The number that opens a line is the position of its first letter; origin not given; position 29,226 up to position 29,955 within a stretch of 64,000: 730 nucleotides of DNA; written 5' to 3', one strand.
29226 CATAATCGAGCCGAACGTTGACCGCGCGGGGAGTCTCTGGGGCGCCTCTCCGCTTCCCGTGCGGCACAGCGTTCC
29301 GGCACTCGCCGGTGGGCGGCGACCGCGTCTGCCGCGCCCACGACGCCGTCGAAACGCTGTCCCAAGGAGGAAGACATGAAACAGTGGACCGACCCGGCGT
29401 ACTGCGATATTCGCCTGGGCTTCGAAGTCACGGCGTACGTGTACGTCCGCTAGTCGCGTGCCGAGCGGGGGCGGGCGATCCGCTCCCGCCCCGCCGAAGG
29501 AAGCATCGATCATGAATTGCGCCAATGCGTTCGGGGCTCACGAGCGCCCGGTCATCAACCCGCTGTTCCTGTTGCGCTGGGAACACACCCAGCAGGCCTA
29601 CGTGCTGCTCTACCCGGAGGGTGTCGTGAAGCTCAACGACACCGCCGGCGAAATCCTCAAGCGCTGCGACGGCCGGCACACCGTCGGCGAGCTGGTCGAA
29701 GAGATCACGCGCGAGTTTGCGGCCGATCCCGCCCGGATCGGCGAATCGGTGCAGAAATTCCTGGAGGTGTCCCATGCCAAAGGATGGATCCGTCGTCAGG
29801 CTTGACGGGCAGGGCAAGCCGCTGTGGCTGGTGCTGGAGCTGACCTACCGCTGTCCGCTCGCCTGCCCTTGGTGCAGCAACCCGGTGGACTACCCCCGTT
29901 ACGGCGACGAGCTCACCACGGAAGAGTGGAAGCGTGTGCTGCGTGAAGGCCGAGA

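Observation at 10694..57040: Dense family of 150-225 bp palindromic intergenic elements with arms built from short tandem units and arm-to-arm covariation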

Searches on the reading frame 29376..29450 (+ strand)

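Call 107: search_protein_families(library=ncbifam, proteins=[window:29376-29450:+], max_evalue=0.01)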
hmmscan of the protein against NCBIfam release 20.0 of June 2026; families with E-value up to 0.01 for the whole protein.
window:29376-29450:+ (25 aa): 1 family
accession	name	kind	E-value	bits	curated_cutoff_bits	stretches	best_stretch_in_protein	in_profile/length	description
TIGR02107.1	PQQ_syn_pqqA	equivalog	6.8e-09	35.4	20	1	4-23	1-20/21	pyrroloquinoline quinone precursor peptide PqqA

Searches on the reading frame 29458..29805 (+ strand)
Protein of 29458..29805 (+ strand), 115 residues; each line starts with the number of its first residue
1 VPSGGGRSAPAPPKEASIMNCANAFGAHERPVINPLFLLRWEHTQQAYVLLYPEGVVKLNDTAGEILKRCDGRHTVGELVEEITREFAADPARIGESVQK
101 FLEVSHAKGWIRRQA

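Call 107: search_protein_families(library=ncbifam, proteins=[window:29458-29805:+], max_evalue=0.01)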
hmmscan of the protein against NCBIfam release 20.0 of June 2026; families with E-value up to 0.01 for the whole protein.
window:29458-29805:+ (115 aa): 5 families
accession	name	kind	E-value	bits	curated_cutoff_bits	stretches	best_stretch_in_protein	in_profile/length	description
NF002535.0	PRK02079.1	equivalog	3.2e-26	91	101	1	27-113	6-91/92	pyrroloquinoline quinone biosynthesis peptide chaperone PqqD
TIGR03859.1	PQQ_PqqD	equivalog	2.9e-25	87.9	46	1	31-112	1-81/81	pyrroloquinoline quinone biosynthesis peptide chaperone PqqD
TIGR04248.1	SCM_PqqD_rel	equivalog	3.3e-08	33.6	100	1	33-112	2-82/84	SynChlorMet cassette protein ScmD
TIGR04302.1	geo_PqqD_fam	equivalog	6.5e-07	29.7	100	1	49-111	38-100/102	GeoRSP system PqqD family peptide chaperone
NF033530.1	lasso_PqqD_Strm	exception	0.005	17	70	1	58-103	25-70/78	lasso peptide biosynthesis PqqD family chaperone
